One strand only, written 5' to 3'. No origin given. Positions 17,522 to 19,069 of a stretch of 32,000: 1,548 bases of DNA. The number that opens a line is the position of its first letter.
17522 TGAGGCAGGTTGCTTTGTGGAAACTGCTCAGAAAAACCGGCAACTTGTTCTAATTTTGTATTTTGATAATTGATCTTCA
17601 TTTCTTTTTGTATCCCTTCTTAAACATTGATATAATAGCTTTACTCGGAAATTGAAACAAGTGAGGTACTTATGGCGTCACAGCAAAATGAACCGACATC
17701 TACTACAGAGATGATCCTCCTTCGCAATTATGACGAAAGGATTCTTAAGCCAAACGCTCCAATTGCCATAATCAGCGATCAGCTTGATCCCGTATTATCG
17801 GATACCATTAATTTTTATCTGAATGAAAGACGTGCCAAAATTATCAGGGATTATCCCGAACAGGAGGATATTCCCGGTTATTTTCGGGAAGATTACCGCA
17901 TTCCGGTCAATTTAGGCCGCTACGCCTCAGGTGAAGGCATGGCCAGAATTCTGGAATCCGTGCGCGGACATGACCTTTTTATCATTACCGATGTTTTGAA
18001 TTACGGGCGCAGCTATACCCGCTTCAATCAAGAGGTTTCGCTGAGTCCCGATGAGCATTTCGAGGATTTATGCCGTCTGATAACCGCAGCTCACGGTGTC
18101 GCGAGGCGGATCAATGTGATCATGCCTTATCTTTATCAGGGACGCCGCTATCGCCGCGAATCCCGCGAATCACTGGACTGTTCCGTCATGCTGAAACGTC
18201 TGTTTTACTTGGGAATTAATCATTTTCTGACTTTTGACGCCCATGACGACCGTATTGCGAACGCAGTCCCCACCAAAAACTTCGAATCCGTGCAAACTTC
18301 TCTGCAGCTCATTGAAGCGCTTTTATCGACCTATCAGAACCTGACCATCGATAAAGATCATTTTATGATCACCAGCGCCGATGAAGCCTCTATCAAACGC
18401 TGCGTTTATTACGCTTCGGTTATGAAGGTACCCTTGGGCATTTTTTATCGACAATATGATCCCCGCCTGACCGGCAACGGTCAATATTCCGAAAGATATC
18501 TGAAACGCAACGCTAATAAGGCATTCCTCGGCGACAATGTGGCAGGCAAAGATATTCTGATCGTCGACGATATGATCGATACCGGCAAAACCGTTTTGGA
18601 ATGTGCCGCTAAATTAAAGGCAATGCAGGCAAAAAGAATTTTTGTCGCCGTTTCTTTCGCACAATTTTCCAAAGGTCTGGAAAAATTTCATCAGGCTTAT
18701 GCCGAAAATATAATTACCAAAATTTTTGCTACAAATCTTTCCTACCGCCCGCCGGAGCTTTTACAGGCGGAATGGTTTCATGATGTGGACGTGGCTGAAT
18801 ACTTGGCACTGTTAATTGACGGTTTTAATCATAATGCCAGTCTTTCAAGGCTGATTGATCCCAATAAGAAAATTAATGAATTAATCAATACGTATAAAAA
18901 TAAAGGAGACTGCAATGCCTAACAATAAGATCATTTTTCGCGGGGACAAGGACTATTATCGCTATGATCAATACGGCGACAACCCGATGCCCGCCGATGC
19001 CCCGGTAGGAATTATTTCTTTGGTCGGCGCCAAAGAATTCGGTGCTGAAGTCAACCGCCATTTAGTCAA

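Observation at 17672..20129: Translationally coupled tandem pair of long PRPP-synthase-like paralogs with complementary active-site degeneration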

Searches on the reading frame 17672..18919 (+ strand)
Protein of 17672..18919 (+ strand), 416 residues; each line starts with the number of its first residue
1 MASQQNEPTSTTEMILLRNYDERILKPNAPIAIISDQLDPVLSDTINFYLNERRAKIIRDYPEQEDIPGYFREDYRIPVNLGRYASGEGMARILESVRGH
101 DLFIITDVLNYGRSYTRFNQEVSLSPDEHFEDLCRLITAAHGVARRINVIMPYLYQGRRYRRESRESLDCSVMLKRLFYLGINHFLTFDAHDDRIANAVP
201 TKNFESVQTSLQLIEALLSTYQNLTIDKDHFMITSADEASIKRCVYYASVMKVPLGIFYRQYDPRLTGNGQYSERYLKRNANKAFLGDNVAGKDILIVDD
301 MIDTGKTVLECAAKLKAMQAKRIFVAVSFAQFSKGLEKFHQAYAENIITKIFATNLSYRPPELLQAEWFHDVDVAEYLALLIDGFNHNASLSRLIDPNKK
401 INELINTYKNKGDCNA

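Call 3: search_protein_families(library=pfam, proteins=[window:17672-18919:+], max_evalue=0.01)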
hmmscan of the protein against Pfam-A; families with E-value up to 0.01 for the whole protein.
window:17672-18919:+ (416 aa): 5 families
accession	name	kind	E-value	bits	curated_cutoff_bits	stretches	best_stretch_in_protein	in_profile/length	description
PF13793.12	Pribosyltran_N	-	4.5e-16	59.2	25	1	77-177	25-113/117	N-terminal domain of ribose phosphate pyrophosphokinase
PF00156.33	Pribosyltran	-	3.6e-11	43.1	26.3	1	237-343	37-138/158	Phosphoribosyl transferase domain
PF14572.12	Pribosyl_synth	-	7.8e-08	32.9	27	1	286-394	78-182/184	Phosphoribosyl synthetase-associated domain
PF14681.12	UPRTase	-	0.00011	22.2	27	1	288-345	116-174/206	Uracil phosphoribosyltransferase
PF15609.12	PRTase_2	-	0.0018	18.3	28.8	1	293-336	120-163/188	Phosphoribosyl transferase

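Call 4: search_protein_families(library=ncbifam, proteins=[window:17672-18919:+], max_evalue=0.01)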
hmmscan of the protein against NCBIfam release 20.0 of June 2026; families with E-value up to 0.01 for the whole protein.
window:17672-18919:+ (416 aa): 24 families
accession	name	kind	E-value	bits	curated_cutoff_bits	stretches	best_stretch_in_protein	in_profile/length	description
NF005299.0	PRK06827.1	subfamily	1.7e-125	418.7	327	1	27-409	5-382/383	phosphoribosylpyrophosphate synthetase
TIGR01251.1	ribP_PPkin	subfamily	3.5e-42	144.4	113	1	78-395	26-308/309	ribose-phosphate diphosphokinase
NF002320.0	PRK01259.1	subfamily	6.1e-26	91.5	297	1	79-395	33-314/316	ribose-phosphate diphosphokinase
NF001815.0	PRK00553.1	equivalog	8.5e-22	77.7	484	1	83-394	40-320/332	ribose-phosphate pyrophosphokinase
NF002844.0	PRK03092.1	equivalog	7e-20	71.5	438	1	78-396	37-323/326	ribose-phosphate diphosphokinase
NF002618.0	PRK02269.1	equivalog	4e-17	62.8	460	1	81-399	34-320/321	ribose-phosphate diphosphokinase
NF002686.0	PRK02458.1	equivalog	3.9e-16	59.4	506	1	83-341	40-268/323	ribose-phosphate diphosphokinase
NF002758.0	PRK02812.1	equivalog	2.5e-15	56.5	518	1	78-348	47-287/330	ribose-phosphate pyrophosphokinase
NF002095.0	PRK00934.1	equivalog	3.8e-14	52.5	296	1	127-348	60-262/287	ribose-phosphate diphosphokinase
NF003428.0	PRK04923.1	equivalog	3.8e-09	36.1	536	1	82-332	36-257/319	ribose-phosphate diphosphokinase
NF005537.0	PRK07199.1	subfamily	6.7e-08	32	322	1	126-349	61-269/301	ribose-phosphate diphosphokinase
TIGR01203.1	HGPRTase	equivalog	3.4e-07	30.2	150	1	288-327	81-120/167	hypoxanthine phosphoribosyltransferase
NF002620.0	PRK02277.1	subfamily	7.9e-07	28.9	115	1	288-328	137-177/201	orotate phosphoribosyltransferase-like protein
NF006605.0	PRK09162.1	equivalog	5.8e-06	25.8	181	1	289-331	95-137/183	hypoxanthine-guanine phosphoribosyltransferase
NF001097.0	PRK00129.1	equivalog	3.5e-05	23.6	114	1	285-345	117-176/209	uracil phosphoribosyltransferase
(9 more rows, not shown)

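Call 10: find_homologous_proteins(query=window:17672-18919:+)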
Query window:17672-18919:+ (416 aa): 6156 proteins with E <= 0.001 among 8000 candidates; the best 120 are listed.
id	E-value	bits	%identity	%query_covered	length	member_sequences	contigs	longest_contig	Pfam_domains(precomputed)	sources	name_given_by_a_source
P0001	3.8e-278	940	100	100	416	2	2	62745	PF00156.34,PF14572.13,PF13793.13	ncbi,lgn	-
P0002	9.5e-197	672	71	99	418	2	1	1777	PF00156.34,PF14572.13,PF13793.13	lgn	-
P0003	1.2e-195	668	72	97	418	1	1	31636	PF00156.34,PF14572.13,PF13793.13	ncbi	-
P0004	8.1e-194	662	72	96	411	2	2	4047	PF00156.34,PF14572.13,PF13793.13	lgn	-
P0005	9.8e-194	662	70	97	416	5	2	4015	PF00156.34,PF14572.13,PF13793.13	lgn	-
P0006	1.6e-193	661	69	98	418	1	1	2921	PF00156.34,PF14572.13,PF13793.13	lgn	-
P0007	7.0e-192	656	69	98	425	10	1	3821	PF00156.34,PF13793.13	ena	-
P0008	1.8e-191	655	70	98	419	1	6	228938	PF00156.34,PF14572.13,PF13793.13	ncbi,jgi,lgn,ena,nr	ncbi:MAG: ribose-phosphate diphosphokinase [Clostridiaceae bacterium]|nr:ribose-phosphate diphosphok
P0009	3.3e-186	637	67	98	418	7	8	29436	PF00156.34,PF14572.13,PF13793.13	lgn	-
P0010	2.3e-185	634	67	99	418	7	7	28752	PF00156.34,PF14572.13,PF13793.13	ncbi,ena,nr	ncbi:MAG: ribose-phosphate diphosphokinase [Clostridiaceae bacterium]|nr:ribose-phosphate diphosphok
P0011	1.0e-181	622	66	98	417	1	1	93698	PF00156.34,PF14572.13,PF13793.13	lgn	-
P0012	5.4e-180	617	66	98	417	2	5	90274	PF00156.34,PF14572.13,PF13793.13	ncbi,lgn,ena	-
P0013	3.8e-149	515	59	95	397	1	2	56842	PF00156.34,PF14572.13,PF13793.13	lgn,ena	-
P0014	6.1e-136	472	55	93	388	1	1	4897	PF00156.34,PF14572.13,PF13793.13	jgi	jgi:ribose-phosphate pyrophosphokinase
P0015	1.6e-135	470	55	94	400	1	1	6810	PF00156.34,PF14572.13,PF13793.13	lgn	-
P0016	1.7e-135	470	54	96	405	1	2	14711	PF00156.34,PF14572.13,PF13793.13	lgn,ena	-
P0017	2.3e-135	470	55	94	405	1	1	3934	PF00156.34,PF14572.13,PF13793.13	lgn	-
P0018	5.8e-135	468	53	94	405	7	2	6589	PF00156.34,PF14572.13,PF13793.13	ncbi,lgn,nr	ncbi:MAG: ribose-phosphate pyrophosphokinase [Eubacteriales bacterium]|nr:ribose-phosphate pyrophosp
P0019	5.3e-134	465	54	94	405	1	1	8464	PF00156.34,PF14572.13,PF13793.13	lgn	-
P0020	9.9e-134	464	54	94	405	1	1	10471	PF00156.34,PF14572.13,PF13793.13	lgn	-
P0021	1.2e-133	464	55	93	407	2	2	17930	PF00156.34,PF14572.13,PF13793.13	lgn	-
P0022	8.4e-133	461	54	94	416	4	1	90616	PF00156.34,PF13793.13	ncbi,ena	-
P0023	1.1e-132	461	53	94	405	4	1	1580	PF00156.34,PF14572.13,PF13793.13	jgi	jgi:ribose-phosphate pyrophosphokinase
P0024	1.5e-132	460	53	94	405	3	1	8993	PF00156.34,PF14572.13,PF13793.13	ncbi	-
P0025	1.8e-132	460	54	93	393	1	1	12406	PF00156.34,PF14572.13,PF13793.13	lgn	-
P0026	3.1e-132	459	54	94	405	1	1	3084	PF00156.34,PF14572.13,PF13793.13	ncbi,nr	ncbi:MAG: ribose-phosphate pyrophosphokinase [Bacillota bacterium]|nr:ribose-phosphate pyrophosphoki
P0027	6.8e-132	458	55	94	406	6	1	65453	PF00156.34,PF14572.13,PF13793.13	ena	-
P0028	1.4e-131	457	53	94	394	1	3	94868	PF00156.34,PF14572.13,PF13793.13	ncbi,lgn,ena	-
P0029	2.0e-131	457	54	94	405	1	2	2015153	PF00156.34,PF14572.13,PF13793.13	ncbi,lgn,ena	-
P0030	2.2e-131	457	53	94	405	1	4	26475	PF00156.34,PF14572.13,PF13793.13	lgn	-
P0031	4.5e-131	456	52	95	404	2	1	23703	PF00156.34,PF14572.13,PF13793.13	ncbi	-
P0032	1.0e-130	454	53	94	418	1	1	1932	PF00156.34,PF13793.13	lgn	-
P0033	1.2e-130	454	53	94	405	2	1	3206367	PF00156.34,PF14572.13,PF13793.13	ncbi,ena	-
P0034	2.0e-130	454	53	94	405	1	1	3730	PF00156.34,PF14572.13,PF13793.13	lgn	-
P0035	2.1e-130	453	53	92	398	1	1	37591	PF00156.34,PF14572.13,PF13793.13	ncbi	-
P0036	1.4e-129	451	52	94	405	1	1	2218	PF00156.34,PF14572.13,PF13793.13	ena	-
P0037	2.6e-129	450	52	92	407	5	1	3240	PF00156.34,PF14572.13,PF13793.13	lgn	-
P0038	3.6e-129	449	53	94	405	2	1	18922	PF00156.34,PF14572.13,PF13793.13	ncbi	-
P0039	6.1e-129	449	52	94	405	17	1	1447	PF00156.34,PF14572.13,PF13793.13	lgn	-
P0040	9.7e-129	448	53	94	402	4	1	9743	PF00156.34,PF14572.13,PF13793.13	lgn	-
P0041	1.0e-128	448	50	95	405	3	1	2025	PF00156.34,PF14572.13,PF13793.13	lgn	-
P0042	1.3e-128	448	53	94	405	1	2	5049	PF00156.34,PF14572.13,PF13793.13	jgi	jgi:ribose-phosphate pyrophosphokinase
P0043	3.6e-128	446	51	95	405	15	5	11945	PF00156.34,PF14572.13,PF13793.13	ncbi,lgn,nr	ncbi:MAG: ribose-phosphate diphosphokinase [Clostridiaceae bacterium]|nr:ribose-phosphate diphosphok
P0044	4.0e-128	446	53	94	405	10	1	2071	PF00156.34,PF14572.13,PF13793.13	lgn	-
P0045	1.1e-127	444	51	93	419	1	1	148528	PF00156.34,PF13793.13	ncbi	-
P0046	1.1e-127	444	52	95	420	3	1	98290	PF00156.34,PF13793.13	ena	-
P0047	1.2e-127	444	51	95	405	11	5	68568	PF00156.34,PF14572.13,PF13793.13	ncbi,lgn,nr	ncbi:MAG: ribose-phosphate pyrophosphokinase [Eubacteriales bacterium]|nr:ribose-phosphate pyrophosp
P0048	1.3e-127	444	49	95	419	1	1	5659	PF00156.34,PF14572.13,PF13793.13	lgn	-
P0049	1.3e-127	444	52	94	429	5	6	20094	PF00156.34,PF14572.13,PF13793.13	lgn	-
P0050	1.6e-127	444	52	94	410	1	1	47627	PF00156.34,PF14572.13,PF13793.13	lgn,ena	-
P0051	1.8e-127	444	51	94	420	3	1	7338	PF00156.34,PF14572.13,PF13793.13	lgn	-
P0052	1.9e-127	444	51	94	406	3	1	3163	PF00156.34,PF14572.13,PF13793.13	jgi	jgi:ribose-phosphate pyrophosphokinase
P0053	2.3e-127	443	52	93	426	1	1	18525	PF00156.34,PF13793.13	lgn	-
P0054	2.6e-127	443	51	95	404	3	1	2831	PF00156.34,PF14572.13,PF13793.13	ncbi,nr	ncbi:MAG: ribose-phosphate pyrophosphokinase [Clostridia bacterium]|nr:ribose-phosphate pyrophosphok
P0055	2.8e-127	443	51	94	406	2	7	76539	PF00156.34,PF14572.13,PF13793.13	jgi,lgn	jgi:ribose-phosphate pyrophosphokinase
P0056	3.4e-127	443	51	93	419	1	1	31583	PF00156.34,PF13793.13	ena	-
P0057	4.7e-127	442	51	93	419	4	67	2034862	PF00156.34,PF13793.13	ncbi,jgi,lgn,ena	jgi:ribose-phosphate pyrophosphokinase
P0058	6.7e-127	442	50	94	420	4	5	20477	PF00156.34,PF13793.13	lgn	-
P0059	1.3e-126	441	52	94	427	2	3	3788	PF00156.34,PF13793.13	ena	-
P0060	1.5e-126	441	51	94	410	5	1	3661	PF00156.34,PF14572.13,PF13793.13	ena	-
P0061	1.6e-126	441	51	95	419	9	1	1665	PF00156.34,PF13793.13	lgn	-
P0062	1.8e-126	440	52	94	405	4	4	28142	PF00156.34,PF14572.13,PF13793.13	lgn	-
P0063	2.2e-126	440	52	94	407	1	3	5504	PF00156.34,PF14572.13,PF13793.13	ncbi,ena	-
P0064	2.4e-126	440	51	94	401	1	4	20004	PF00156.34,PF14572.13,PF13793.13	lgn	-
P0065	2.5e-126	440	52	94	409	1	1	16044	PF00156.34,PF14572.13,PF13793.13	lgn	-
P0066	2.7e-126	440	50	95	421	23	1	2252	PF00156.34,PF13793.13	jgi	jgi:ribose-phosphate pyrophosphokinase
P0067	3.1e-126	440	52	94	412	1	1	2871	PF00156.34,PF14572.13,PF13793.13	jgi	jgi:ribose-phosphate pyrophosphokinase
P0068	3.5e-126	440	52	94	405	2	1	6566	PF00156.34,PF14572.13,PF13793.13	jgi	jgi:ribose-phosphate pyrophosphokinase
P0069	3.5e-126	440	51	94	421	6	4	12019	PF00156.34,PF13793.13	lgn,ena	-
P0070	5.2e-126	439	51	94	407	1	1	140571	PF00156.34,PF14572.13,PF13793.13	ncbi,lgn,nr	ncbi:MAG: ribose-phosphate diphosphokinase [Eubacteriales bacterium]|nr:ribose-phosphate diphosphoki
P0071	5.5e-126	439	52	93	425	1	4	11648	PF00156.34,PF13793.13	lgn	-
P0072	5.8e-126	439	51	94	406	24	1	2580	PF00156.34,PF14572.13,PF13793.13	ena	-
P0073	7.8e-126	438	52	94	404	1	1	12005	PF00156.34,PF14572.13,PF13793.13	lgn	-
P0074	1.4e-125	438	52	94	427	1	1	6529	PF00156.34,PF13793.13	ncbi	-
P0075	1.5e-125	437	51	93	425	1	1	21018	PF00156.34,PF13793.13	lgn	-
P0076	1.7e-125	437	52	93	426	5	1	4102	PF00156.34,PF13793.13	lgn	-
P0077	3.6e-125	436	52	93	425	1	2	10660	PF00156.34,PF13793.13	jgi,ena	-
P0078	4.1e-125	436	50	97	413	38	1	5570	PF00156.34,PF14572.13,PF13793.13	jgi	-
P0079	4.3e-125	436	51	94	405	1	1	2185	PF00156.34,PF14572.13,PF13793.13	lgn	-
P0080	5.8e-125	436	53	95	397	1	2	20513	PF00156.34,PF14572.13,PF13793.13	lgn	-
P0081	6.0e-125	435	51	94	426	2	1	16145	PF00156.34,PF13793.13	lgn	-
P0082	9.2e-125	435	51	94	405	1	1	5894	PF00156.34,PF14572.13,PF13793.13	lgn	-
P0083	1.0e-124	435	51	94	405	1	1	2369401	PF00156.34,PF14572.13,PF13793.13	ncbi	-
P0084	1.1e-124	435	52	94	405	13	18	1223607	PF00156.34,PF14572.13,PF13793.13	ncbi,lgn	ncbi:MAG: ribose-phosphate diphosphokinase [Saccharofermentanales bacterium]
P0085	1.7e-124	434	51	94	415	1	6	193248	PF00156.34,PF14572.13,PF13793.13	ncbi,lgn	-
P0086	2.0e-124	434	51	94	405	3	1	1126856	PF00156.34,PF14572.13,PF13793.13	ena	-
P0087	2.6e-124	433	50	94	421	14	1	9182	PF00156.34,PF13793.13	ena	-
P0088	3.8e-124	433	49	97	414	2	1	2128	PF00156.34,PF14572.13,PF13793.13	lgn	-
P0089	3.9e-124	433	49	97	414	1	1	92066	PF00156.34,PF14572.13,PF13793.13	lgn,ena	-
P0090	5.9e-124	432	51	94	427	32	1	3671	PF00156.34,PF13793.13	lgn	-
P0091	6.9e-124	432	51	94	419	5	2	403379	PF00156.34,PF13793.13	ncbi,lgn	-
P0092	1.0e-123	431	51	93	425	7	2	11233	PF00156.34,PF13793.13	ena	-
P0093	1.3e-123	431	51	93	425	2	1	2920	PF00156.34,PF13793.13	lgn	-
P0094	1.4e-123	431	51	93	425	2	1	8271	PF00156.34,PF13793.13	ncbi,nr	ncbi:MAG: ribose-phosphate diphosphokinase [Clostridiaceae bacterium]|nr:ribose-phosphate diphosphok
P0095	2.1e-123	430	49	94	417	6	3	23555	PF00156.34,PF14572.13,PF13793.13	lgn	-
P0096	2.4e-123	430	52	93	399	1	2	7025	PF00156.34,PF14572.13,PF13793.13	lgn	-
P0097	3.0e-123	430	50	94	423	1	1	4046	PF00156.34,PF13793.13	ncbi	-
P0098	5.7e-123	429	51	94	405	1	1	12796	PF00156.34,PF14572.13,PF13793.13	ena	-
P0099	5.8e-123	429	51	94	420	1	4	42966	PF00156.34,PF13793.13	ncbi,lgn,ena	-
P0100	8.2e-123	428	52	91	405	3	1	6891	PF00156.34,PF14572.13,PF13793.13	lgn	-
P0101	8.6e-123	428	49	93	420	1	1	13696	PF13793.13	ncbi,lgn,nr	ncbi:MAG TPA: ribose-phosphate diphosphokinase [Clostridia bacterium]|nr:ribose-phosphate diphosphok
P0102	1.7e-122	427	50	95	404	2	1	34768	PF00156.34,PF14572.13,PF13793.13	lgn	-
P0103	1.9e-122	427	50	93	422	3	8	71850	PF00156.34,PF13793.13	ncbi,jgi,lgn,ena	ncbi:MAG: ribose-phosphate diphosphokinase [Saccharofermentanales bacterium]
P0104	1.9e-122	427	49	94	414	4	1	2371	PF00156.34,PF14572.13,PF13793.13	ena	-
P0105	2.3e-122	427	50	94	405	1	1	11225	PF00156.34,PF14572.13,PF13793.13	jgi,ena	-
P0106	3.7e-122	426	51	95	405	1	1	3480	PF00156.34,PF14572.13,PF13793.13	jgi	jgi:ribose-phosphate pyrophosphokinase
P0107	3.8e-122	426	51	94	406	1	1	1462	PF00156.34,PF14572.13,PF13793.13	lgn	-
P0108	4.0e-122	426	51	94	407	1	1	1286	PF00156.34,PF14572.13,PF13793.13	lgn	-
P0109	7.0e-122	425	51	94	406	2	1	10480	PF00156.34,PF14572.13,PF13793.13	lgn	-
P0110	7.2e-122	425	51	94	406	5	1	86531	PF00156.34,PF14572.13,PF13793.13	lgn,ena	-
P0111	1.5e-121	424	49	95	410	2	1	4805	PF00156.34,PF14572.13,PF13793.13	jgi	jgi:ribose-phosphate pyrophosphokinase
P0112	1.6e-121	424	50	94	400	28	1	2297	PF00156.34,PF14572.13,PF13793.13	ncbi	-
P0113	1.8e-121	424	49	94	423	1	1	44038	PF13793.13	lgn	-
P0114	1.9e-121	424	51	93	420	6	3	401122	PF00156.34,PF13793.13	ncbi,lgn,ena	-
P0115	5.3e-121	422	50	94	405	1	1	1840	PF00156.34,PF14572.13,PF13793.13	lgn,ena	-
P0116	5.8e-120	419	50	94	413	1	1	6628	PF00156.34,PF14572.13,PF13793.13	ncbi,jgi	jgi:ribose-phosphate pyrophosphokinase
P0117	7.5e-120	419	49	94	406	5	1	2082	PF00156.34,PF14572.13,PF13793.13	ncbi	-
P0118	1.0e-119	418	50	91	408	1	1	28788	PF00156.34,PF14572.13,PF13793.13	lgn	-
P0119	2.1e-119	417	49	95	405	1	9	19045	PF00156.34,PF14572.13,PF13793.13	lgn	-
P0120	7.2e-119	415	50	94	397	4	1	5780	PF00156.34,PF14572.13,PF13793.13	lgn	-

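Call 11: find_encoding_contigs(protein=P0001, flank=10000, max_places=4)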
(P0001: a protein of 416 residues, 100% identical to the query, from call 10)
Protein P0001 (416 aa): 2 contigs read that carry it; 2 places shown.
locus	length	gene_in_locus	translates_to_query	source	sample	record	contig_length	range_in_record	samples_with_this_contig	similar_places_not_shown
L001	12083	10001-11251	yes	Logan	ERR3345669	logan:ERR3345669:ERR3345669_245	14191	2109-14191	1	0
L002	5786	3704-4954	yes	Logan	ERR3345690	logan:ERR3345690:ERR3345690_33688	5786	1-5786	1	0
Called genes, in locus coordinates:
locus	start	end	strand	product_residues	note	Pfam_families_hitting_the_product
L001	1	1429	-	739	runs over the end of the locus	PF03717:PBP_dimer, PF00905:Transpeptidase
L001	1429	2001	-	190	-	-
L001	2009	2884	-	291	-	PF04085:MreC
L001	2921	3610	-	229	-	PF20582:UPF0758_N, PF04002:RadC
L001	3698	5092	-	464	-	PF01336:tRNA_anti-codon, PF00152:tRNA-synt_2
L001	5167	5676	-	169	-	PF02810:SEC-C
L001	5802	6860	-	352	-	PF06144:DNA_pol3_delta, PF21694:DNA_pol3_delta_C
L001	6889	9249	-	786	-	PF03772:Competence, PF00753:Lactamase_B, PF12706:Lactamase_B_2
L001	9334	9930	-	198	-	PF03193:RsgA_GTPase (weak), PF00009:GTP_EFTU (faint), PF00350:Dynamin_N (faint), PF01926:MMR_HSR1, PF02421:FeoB_N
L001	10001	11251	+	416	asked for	PF13793:Pribosyltran_N, PF00156:Pribosyltran, PF14572:Pribosyl_synth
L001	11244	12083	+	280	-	?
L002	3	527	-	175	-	?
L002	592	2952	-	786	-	PF03772:Competence, PF00753:Lactamase_B, PF12706:Lactamase_B_2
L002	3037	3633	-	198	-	PF03193:RsgA_GTPase (weak), PF00009:GTP_EFTU (faint), PF00350:Dynamin_N (faint), PF01926:MMR_HSR1, PF02421:FeoB_N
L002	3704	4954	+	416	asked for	PF13793:Pribosyltran_N, PF00156:Pribosyltran, PF14572:Pribosyl_synth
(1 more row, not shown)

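Call 16: search_solved_structures(query=window:17672-18919:+, max_evalue=0.001, show_alignments=1)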
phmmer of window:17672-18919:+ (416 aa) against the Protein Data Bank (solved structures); distinct sequences matched with E-value up to 0.001: 30.
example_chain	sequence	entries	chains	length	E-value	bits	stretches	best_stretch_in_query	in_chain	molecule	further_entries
4s2u_A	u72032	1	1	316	5.6e-13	51.9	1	81-333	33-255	Ribose-phosphate pyrophosphokinase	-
7xmu_A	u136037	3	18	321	5.9e-13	51.8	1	81-333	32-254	Ribose-phosphate pyrophosphokinase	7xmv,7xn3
6asv_A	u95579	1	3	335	7.1e-13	51.6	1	81-333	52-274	Ribose-phosphate pyrophosphokinase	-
2c4k_A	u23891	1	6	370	1e-10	44.5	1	85-391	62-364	PHOSPHORIBOSYL PYROPHOSPHATE SYNTHETASE-ASSOCIATED PROTEIN 1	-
5mp7_A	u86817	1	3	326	1.2e-09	40.9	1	84-344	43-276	Ribose-phosphate pyrophosphokinase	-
2ji4_A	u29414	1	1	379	1.7e-09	40.4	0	88-257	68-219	PHOSPHORIBOSYL PYROPHOSPHATE SYNTHETASE-ASSOCIATED PROTEIN 2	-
6nfe_A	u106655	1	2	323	5.1e-09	38.9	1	80-333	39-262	Ribose-phosphate pyrophosphokinase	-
1dkr_A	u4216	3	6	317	9.6e-09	38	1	82-393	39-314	PHOSPHORIBOSYL PYROPHOSPHATE SYNTHETASE | PROTEIN (PHOSPHORIBOSYL PYROPHOSPHATE SYNTHETASE) | RIBOSE-PHOSPHATE PYROPHOSPHOKINASE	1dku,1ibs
3dah_A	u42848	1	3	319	1.2e-08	37.7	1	81-336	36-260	Ribose-phosphate pyrophosphokinase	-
8dbn_A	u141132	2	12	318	2.8e-08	36.5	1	84-394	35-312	Ribose-phosphate pyrophosphokinase 1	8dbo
3lpn_A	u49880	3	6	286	5.8e-08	35.4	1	134-339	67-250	Ribose-phosphate pyrophosphokinase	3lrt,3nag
3mbi_A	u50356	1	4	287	6.4e-08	35.3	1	134-339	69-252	Ribose-phosphate pyrophosphokinase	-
8dbf_A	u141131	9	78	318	7.1e-08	35.1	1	84-381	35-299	Ribose-phosphate pyrophosphokinase 1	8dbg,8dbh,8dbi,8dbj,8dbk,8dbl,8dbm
8dbc_A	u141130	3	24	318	7.1e-08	35.1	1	84-381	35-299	Ribose-phosphate pyrophosphokinase 1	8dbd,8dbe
2h08_A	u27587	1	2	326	7.4e-08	35.1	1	84-382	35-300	Ribose-phosphate pyrophosphokinase I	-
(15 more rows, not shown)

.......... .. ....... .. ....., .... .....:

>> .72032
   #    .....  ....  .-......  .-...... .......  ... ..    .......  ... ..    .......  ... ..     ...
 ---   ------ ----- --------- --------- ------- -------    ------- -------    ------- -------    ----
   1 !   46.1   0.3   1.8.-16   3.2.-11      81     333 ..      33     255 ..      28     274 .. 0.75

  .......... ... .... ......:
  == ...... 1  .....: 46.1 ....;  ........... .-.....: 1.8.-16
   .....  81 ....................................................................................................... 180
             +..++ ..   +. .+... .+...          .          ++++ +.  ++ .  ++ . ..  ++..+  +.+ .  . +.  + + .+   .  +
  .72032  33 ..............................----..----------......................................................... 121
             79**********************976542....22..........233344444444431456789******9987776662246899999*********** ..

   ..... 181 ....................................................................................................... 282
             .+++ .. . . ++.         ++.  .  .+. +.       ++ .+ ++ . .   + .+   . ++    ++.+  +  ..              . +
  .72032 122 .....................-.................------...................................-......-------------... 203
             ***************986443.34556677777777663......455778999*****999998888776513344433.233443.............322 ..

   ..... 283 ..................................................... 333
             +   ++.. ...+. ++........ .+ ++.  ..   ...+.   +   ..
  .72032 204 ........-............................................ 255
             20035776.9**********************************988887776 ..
